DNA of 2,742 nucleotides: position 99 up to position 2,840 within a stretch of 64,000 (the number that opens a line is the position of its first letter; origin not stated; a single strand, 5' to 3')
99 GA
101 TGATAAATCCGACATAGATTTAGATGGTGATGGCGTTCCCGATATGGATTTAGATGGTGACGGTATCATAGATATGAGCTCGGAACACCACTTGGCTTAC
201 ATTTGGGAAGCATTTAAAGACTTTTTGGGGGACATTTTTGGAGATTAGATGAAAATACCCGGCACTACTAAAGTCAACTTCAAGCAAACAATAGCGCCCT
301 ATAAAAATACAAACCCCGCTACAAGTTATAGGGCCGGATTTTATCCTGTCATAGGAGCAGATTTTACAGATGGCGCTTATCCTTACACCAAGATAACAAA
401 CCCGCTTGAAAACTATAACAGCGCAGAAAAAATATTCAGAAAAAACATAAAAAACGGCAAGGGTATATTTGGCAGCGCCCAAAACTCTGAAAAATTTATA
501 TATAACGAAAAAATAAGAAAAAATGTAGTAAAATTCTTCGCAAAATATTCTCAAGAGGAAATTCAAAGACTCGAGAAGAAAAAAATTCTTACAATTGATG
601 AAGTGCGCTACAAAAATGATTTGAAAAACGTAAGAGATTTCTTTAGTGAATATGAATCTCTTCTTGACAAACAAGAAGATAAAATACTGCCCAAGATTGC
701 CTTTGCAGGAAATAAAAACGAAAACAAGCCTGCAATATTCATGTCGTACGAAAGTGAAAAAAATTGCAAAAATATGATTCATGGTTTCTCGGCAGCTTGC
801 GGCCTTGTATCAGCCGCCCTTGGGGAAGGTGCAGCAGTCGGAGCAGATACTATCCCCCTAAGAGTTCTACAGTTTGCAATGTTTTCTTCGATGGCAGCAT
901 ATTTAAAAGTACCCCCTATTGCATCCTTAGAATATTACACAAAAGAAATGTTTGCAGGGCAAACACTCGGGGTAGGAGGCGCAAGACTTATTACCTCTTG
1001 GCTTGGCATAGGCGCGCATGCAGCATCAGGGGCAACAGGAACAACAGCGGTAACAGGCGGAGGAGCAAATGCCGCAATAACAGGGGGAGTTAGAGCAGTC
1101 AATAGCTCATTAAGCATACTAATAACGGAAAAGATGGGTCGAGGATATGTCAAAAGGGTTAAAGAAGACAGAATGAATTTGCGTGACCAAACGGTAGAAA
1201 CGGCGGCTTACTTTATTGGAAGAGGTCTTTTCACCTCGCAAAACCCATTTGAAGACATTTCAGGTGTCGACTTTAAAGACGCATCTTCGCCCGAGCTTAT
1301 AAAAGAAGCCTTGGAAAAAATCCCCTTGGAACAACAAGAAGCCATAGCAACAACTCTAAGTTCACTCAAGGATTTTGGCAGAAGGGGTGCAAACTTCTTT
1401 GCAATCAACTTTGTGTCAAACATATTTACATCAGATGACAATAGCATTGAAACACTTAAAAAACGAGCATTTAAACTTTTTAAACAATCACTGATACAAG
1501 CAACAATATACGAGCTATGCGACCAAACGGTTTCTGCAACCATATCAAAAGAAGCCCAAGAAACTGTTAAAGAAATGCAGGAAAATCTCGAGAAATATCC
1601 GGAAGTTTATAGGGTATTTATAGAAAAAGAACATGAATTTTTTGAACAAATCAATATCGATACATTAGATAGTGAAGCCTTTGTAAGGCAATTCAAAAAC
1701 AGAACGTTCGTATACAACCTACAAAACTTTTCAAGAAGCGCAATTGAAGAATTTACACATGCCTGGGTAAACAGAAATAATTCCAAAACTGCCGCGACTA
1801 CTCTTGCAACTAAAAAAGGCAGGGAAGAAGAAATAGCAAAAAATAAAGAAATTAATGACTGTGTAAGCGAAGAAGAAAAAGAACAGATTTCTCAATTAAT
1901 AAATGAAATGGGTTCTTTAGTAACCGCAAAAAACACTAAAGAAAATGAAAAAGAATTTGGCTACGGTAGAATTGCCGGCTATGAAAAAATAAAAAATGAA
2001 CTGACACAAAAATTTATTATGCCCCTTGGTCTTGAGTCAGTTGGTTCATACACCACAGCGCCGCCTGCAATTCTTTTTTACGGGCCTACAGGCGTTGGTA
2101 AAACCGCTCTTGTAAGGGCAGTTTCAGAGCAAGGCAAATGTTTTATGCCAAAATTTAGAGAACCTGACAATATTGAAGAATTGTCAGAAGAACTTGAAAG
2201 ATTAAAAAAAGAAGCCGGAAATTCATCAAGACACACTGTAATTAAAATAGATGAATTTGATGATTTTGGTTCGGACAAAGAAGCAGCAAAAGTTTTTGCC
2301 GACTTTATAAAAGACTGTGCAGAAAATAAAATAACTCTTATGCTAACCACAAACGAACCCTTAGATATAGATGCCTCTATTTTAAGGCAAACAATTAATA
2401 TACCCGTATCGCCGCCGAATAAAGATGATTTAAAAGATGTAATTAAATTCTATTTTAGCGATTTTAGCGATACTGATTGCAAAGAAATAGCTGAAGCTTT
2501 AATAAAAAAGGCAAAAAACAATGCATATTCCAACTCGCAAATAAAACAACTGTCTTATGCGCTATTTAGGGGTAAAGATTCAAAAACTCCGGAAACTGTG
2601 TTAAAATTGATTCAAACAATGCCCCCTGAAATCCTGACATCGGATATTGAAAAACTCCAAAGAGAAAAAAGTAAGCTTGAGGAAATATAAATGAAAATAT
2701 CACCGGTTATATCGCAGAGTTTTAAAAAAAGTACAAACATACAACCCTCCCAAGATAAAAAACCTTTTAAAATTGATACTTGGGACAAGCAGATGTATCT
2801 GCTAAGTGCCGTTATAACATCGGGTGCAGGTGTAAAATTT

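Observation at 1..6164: Two convergent, translationally coupled operons encoding three divergent AAA+ paralogues interleaved with small membrane proteins: candidate uncharacterised membrane-associated AAA+ machine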

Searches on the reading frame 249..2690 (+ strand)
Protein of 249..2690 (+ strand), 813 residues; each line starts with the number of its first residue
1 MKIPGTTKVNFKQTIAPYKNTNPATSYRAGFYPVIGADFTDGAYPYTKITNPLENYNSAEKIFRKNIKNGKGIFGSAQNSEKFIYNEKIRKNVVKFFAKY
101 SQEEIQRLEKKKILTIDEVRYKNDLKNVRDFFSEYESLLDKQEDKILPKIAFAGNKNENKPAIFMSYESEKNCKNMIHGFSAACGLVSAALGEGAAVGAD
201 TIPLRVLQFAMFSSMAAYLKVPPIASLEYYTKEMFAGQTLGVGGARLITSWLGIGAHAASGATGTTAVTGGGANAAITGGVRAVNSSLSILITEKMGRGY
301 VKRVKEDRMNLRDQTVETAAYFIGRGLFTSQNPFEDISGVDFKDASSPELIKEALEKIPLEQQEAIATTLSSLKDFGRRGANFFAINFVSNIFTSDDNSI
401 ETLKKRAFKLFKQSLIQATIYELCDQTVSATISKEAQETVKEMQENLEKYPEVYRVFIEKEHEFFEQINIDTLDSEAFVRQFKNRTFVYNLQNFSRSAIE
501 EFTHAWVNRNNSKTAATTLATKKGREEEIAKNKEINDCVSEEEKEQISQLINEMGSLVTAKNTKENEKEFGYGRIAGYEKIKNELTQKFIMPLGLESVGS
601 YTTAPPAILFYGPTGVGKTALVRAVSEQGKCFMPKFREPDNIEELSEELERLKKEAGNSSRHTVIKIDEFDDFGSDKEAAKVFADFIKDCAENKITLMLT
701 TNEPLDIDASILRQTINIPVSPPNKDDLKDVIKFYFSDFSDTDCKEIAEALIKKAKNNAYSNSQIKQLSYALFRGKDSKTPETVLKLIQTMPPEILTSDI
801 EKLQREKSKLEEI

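Call 3: search_protein_families(library=pfam, proteins=[window:249-2690:+], max_evalue=1)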
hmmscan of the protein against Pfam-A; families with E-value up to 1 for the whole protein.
window:249-2690:+ (813 aa): 10 families
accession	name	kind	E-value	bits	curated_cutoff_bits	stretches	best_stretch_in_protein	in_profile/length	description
PF00004.35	AAA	-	1.5e-12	48.5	21.2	1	608-713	1-120/131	ATPase family associated with various cellular activities (AAA)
PF13173.12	AAA_14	-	1.2e-05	25.7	27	1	606-685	3-86/129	AAA domain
PF13191.12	AAA_16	-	3.9e-05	24.7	32.6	1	604-627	23-46/167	AAA ATPase domain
PF01695.23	IstB_IS21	-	0.00047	20.2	24.1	1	600-706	87-197/238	IstB-like ATP binding protein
PF13401.12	AAA_22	-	0.00064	20.5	27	1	607-629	7-29/130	AAA domain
PF00308.24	Bac_DnaA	-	0.047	14.3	23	0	608-628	37-57/162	Bacterial DnaA ATPAse domain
PF12775.13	AAA_7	-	0.052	13.5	25.8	1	607-627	35-55/181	P-loop containing dynein motor region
PF01637.24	ATPase_2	-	0.1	12.8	33.2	1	607-629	22-44/225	ATPase domain predominantly from Archaea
PF01402.27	RHH_1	-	0.18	12.2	20.5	0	643-666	8-30/39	Ribbon-helix-helix protein, copG family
PF02033.23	RBFA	-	0.33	11.7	34.7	1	88-145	4-59/105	Ribosome-binding factor A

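Call 4: search_protein_families(library=ncbifam, proteins=[window:249-2690:+], max_evalue=1)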
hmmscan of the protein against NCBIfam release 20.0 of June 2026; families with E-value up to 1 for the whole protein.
window:249-2690:+ (813 aa): 22 families
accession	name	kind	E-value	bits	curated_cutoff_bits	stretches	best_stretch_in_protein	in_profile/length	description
NF003069.1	PRK03992.1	subfamily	2.8e-07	30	500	1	539-680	98-243/379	proteasome-activating nucleotidase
NF047748.1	PrtsmActNtasePan1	equivalog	6.8e-07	28.7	750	1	535-685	110-265/405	proteasome-activating nucleotidase Pan1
NF038214.1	IS21_help_AAA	equivalog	2.5e-06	27.3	200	1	600-705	85-194/232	IS21-like element helper ATPase IstB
TIGR01242.2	TIGR01242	subfamily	7.2e-06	25.2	500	1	550-678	92-224/362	proteasome-activating nucleotidase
TIGR01243.1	CDC48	subfamily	1.3e-05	23.8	802.65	1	571-678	451-563/733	CDC48 family AAA ATPase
NF041006.2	cell_div_CdvC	equivalog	3.9e-05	22.7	650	1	568-768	98-314/370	cell division protein CdvC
NF003229.0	PRK04195.1-5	equivalog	6.2e-05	21.9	280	1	606-734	45-176/413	replication factor C large subunit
NF047747.1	PrtsmActNtasePan2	equivalog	0.00012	21.5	700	1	575-685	153-268/397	proteasome-activating nucleotidase Pan2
TIGR00678.1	holB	equivalog_domain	0.0003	20.5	180.6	1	603-642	12-51/188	DNA polymerase III subunit delta'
NF005098.0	PRK06526.1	subfamily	0.00041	19.8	296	1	602-705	106-213/266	transposase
NF003226.0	PRK04195.1-1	equivalog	0.00093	18.3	588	1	603-717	38-154/405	replication factor C large subunit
TIGR01241.2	FtsH_fam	equivalog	0.0022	16.8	600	1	559-627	148-217/598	ATP-dependent zinc metalloprotease FtsH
TIGR03420.1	DnaA_homol_Hda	equivalog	0.007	15.9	194.8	1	603-704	36-133/226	DnaA regulatory inactivator Hda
TIGR02928.1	TIGR02928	subfamily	0.0072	15.2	181.3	1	604-628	39-63/366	orc1/cdc6 family replication initiation protein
NF009883.0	PRK13341.1-4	equivalog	0.0089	13.9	668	1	608-680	58-131/729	AAA family ATPase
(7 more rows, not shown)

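Call 8: search_protein_families(library=padloc, proteins=[window:249-2690:+], max_evalue=0.1)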
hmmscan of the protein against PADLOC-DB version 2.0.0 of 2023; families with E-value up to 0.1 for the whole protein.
window:249-2690:+ (813 aa): 5 families
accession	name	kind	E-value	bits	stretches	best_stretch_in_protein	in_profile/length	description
PDLC04140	mad8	-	1.2e-05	23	0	605-628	27-50/314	mads_8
PDLC00914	TRIP13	-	0.0011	16.5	0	684-767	176-264/302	TRIP13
PDLC04232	IetA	-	0.013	12.9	0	607-678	118-191/330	-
PDLC00915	TRIP13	-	0.027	11.9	1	572-628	28-86/302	TRIP13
PDLC02196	IetA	-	0.036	11.5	0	691-774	219-299/374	-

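Call 25: find_homologous_proteins(query=window:249-2690:+)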
Query window:249-2690:+ (813 aa): 28 proteins with E <= 0.001 among 8000 candidates.
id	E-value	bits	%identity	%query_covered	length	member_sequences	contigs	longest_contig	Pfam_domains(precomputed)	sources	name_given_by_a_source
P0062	0.0e+0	1784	99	100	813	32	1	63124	PF13173.13,PF00004.36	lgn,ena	-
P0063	0.0e+0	1140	64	100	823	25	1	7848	PF00004.36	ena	-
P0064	2.8e-293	993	58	94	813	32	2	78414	PF13173.13,PF00004.36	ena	-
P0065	1.6e-283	961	57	96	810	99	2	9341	PF13173.13,PF00004.36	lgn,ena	-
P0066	1.6e-280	951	56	96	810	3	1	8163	PF13173.13,PF00004.36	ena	-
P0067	5.9e-279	946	55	96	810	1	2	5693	PF00004.36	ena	-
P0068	8.2e-279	945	54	99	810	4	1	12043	PF13173.13,PF00004.36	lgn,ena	-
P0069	6.1e-276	936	55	94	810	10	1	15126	PF13173.13,PF00004.36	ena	-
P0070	1.6e-271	921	81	62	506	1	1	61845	PF00004.36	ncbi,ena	-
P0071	2.6e-258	878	54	93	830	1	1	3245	PF00004.36,PF13401.13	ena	-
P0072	2.2e-249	848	65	71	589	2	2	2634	PF00004.36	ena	-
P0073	1.4e-238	812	50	93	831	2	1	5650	PF00004.36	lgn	-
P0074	4.9e-230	784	50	94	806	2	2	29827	PF13173.13,PF00004.36,PF13191.13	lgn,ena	-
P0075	1.2e-223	763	47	100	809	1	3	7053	PF13173.13,PF00004.36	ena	-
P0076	9.9e-221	753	48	97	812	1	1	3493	PF13173.13,PF00004.36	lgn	-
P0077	5.6e-219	747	47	94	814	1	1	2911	PF00004.36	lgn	-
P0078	2.4e-210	719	46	98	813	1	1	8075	PF13173.13,PF00004.36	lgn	-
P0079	2.1e-200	686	51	82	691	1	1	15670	PF00004.36,PF05673.20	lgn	-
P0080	1.1e-152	528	38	92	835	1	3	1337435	PF13173.13,PF00308.25,PF00004.36,PF13401.13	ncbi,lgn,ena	-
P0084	1.2e-112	396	33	92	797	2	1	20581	PF13173.13,PF00004.36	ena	-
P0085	1.3e-106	376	33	93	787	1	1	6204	PF00004.36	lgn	-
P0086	7.0e-104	367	34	92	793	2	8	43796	PF00004.36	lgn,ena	-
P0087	5.4e-86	308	31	93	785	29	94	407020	PF00004.36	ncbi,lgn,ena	-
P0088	3.3e-85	305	30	88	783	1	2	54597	PF00004.36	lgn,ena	-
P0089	2.0e-78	283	31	77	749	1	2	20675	PF00004.36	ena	-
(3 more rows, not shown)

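Call 27: search_protein_families(library=pfam, alignment_id=A2, max_evalue=10)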
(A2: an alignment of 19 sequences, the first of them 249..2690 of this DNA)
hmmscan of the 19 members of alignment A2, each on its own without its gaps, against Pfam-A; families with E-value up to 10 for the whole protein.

A. member 1, window:249-2690:+ (813 aa): 11 families
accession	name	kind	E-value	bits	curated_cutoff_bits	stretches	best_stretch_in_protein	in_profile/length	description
PF00004.35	AAA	-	1.5e-12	48.5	21.2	1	608-713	1-120/131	ATPase family associated with various cellular activities (AAA)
PF13173.12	AAA_14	-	1.2e-05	25.7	27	1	606-685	3-86/129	AAA domain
PF13191.12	AAA_16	-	3.9e-05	24.7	32.6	1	604-627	23-46/167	AAA ATPase domain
PF01695.23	IstB_IS21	-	0.00047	20.2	24.1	1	600-706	87-197/238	IstB-like ATP binding protein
PF13401.12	AAA_22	-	0.00064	20.5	27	1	607-629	7-29/130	AAA domain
PF00308.24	Bac_DnaA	-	0.047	14.3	23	1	608-628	37-57/162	Bacterial DnaA ATPAse domain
PF12775.13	AAA_7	-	0.052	13.5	25.8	1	607-627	35-55/181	P-loop containing dynein motor region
PF01637.24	ATPase_2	-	0.1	12.8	33.2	2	607-629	22-44/225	ATPase domain predominantly from Archaea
PF01402.27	RHH_1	-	0.18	12.2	20.5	0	643-666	8-30/39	Ribbon-helix-helix protein, copG family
PF02033.23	RBFA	-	0.33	11.7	34.7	1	88-145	4-59/105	Ribosome-binding factor A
PF04417.17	DUF501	-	1.2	9.6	23.8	1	414-464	24-75/139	Protein of unknown function (DUF501)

B. families by the number of members that match (of 19 scanned): 92 families (the first 25 are shown)
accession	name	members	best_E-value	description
PF00004.35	AAA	19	2.3e-15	ATPase family associated with various cellular activities (AAA)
PF13401.12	AAA_22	16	1.9e-07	AAA domain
PF00910.28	RNA_helicase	16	0.00029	RNA helicase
PF13173.12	AAA_14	14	1e-07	AAA domain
PF13191.12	AAA_16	14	3.3e-07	AAA ATPase domain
PF01695.23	IstB_IS21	14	4.7e-05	IstB-like ATP binding protein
PF05496.18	RuvB_N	13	0.00014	Holliday junction DNA helicase RuvB P-loop domain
PF13238.12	AAA_18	12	0.00089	AAA domain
PF13521.12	AAA_28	11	0.0041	AAA domain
PF24883.2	NPHP3_N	10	0.0054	Nephrocystin 3, N-terminal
PF01637.24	ATPase_2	9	6.6e-05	ATPase domain predominantly from Archaea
PF07724.20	AAA_2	8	0.00019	AAA domain (Cdc48 subfamily)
PF07728.20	AAA_5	8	0.00086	AAA domain (dynein-related subfamily)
PF13177.12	DNA_pol3_delta2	7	0.014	DNA polymerase III, delta subunit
PF05729.18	NACHT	6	0.0026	NACHT domain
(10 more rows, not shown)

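Call 68: search_protein_families(library=phrogs, proteins=[window:249-2690:+], max_evalue=0.01)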
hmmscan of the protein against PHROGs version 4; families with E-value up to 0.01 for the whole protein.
window:249-2690:+ (813 aa): 5 families
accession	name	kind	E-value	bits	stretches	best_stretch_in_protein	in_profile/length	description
phrog_168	-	DNA, RNA and nucleotide metabolism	2.5e-10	41.5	1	605-734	42-172/314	clamp loader of DNA polymerase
phrog_5846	-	DNA, RNA and nucleotide metabolism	2.4e-08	34.6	1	603-768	36-201/380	clamp loader of DNA polymerase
phrog_11838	-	DNA, RNA and nucleotide metabolism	3.2e-06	27.6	1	606-717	41-153/420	clamp loader of DNA polymerase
phrog_3277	-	DNA, RNA and nucleotide metabolism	0.00036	21.4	0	607-706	12-122/168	DnaC-like helicase loader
phrog_4136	-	unknown function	0.0062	17.5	0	481-515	27-60/75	-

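Call 74: find_related_loci(query=A2, collection=viral_contigs, flank=8000)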
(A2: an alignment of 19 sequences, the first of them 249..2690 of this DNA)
Query A2 (813 aa) in viral_contigs; peptide patterns used: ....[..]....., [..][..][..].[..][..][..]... (x = any residue, [..] = any of these).
599 stretches matched a pattern (row limit reached: there are more); 20 encode a relative of the query (tblastn E <= 1e-3); 20 distinct loci.
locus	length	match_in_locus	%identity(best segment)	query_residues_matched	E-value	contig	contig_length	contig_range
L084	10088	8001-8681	50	587-813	1e-70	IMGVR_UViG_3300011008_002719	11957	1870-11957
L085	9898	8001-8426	29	593-733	5e-10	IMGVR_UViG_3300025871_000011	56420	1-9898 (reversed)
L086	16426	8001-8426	29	593-733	5e-10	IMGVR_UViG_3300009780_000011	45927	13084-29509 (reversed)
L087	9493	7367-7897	25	590-765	4e-8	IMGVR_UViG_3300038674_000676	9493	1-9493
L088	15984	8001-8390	28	605-733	6e-8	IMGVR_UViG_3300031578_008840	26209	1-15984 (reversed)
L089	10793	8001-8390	28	604-732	5e-7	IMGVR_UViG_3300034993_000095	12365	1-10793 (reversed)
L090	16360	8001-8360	26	604-722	2e-6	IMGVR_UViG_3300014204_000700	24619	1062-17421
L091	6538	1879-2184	32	604-704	2e-6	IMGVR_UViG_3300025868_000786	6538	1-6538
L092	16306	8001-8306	32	604-704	2e-6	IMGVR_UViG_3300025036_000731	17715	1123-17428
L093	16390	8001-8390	28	603-728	3e-6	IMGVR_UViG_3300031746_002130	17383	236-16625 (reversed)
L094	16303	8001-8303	31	605-703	5e-6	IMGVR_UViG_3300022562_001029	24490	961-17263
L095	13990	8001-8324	29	605-711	9e-6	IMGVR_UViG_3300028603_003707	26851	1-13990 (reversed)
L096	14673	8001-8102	53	605-638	1e-5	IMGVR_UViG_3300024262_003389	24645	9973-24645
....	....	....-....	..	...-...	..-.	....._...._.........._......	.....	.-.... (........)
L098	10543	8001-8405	29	606-734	2e-5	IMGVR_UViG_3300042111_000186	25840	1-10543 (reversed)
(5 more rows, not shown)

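Call 77: search_protein_families(library=phrogs, proteins=[L084:66-2528:+, L084:2529-3737:+, L084:4036-5370:+, L084:5382-5663:+, L084:5656-6135:+, L084:6227-6529:+, L084:6529-6795:+, L084:6798-7280:+, L084:7977-8684:+, L084:9000-9479:-], max_evalue=0.001)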
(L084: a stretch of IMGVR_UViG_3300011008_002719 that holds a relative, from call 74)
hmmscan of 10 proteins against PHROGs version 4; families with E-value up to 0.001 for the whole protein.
L084:66-2528:+ (820 aa): 0 families

L084:2529-3737:+ (402 aa): 1 family
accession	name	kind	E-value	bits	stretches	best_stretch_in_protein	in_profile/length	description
phrog_11262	-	tail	2.3e-50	172.8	1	62-397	79-388/393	tail protein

L084:4036-5370:+ (444 aa): 2 families
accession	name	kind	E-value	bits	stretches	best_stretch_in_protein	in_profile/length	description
phrog_1423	-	DNA, RNA and nucleotide metabolism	7.6e-98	329.9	1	4-337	94-441/1040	Reverse transcriptase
phrog_2825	-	DNA, RNA and nucleotide metabolism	6.7e-08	33.1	1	36-336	19-311/336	polymerase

L084:5382-5663:+ (93 aa): 0 families

L084:5656-6135:+ (159 aa): 0 families

L084:6227-6529:+ (100 aa): 0 families

L084:6529-6795:+ (88 aa): 0 families

L084:6798-7280:+ (160 aa): 3 families
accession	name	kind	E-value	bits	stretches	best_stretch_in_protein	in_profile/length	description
phrog_315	-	lysis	4.2e-36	125.7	1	11-156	332-490/677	endolysin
phrog_12853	-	unknown function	4e-17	63.9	1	14-114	3-101/131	-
phrog_24205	-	unknown function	2.6e-05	25.1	1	23-42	12-31/45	-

L084:7977-8684:+ (235 aa): 8 families
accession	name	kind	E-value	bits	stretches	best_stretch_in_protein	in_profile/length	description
phrog_168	-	DNA, RNA and nucleotide metabolism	5.4e-14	53.6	1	24-186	40-205/314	clamp loader of DNA polymerase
phrog_5846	-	DNA, RNA and nucleotide metabolism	3.3e-12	47.4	1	25-182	36-193/380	clamp loader of DNA polymerase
phrog_3757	-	unknown function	6.6e-08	33.3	0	21-50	120-149/367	-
phrog_11838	-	DNA, RNA and nucleotide metabolism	7e-07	29.7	1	28-179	41-193/420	clamp loader of DNA polymerase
phrog_4871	-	other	6.3e-06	25.9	1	25-49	494-518/764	ATP-dependent protease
phrog_7035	-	unknown function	7.5e-05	22.2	0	74-171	482-584/969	-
phrog_3277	-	DNA, RNA and nucleotide metabolism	0.0002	22.2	0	27-128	10-122/168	DnaC-like helicase loader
phrog_7485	-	unknown function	0.00021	21.4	0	30-95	230-289/430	-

L084:9000-9479:- (159 aa): 0 families
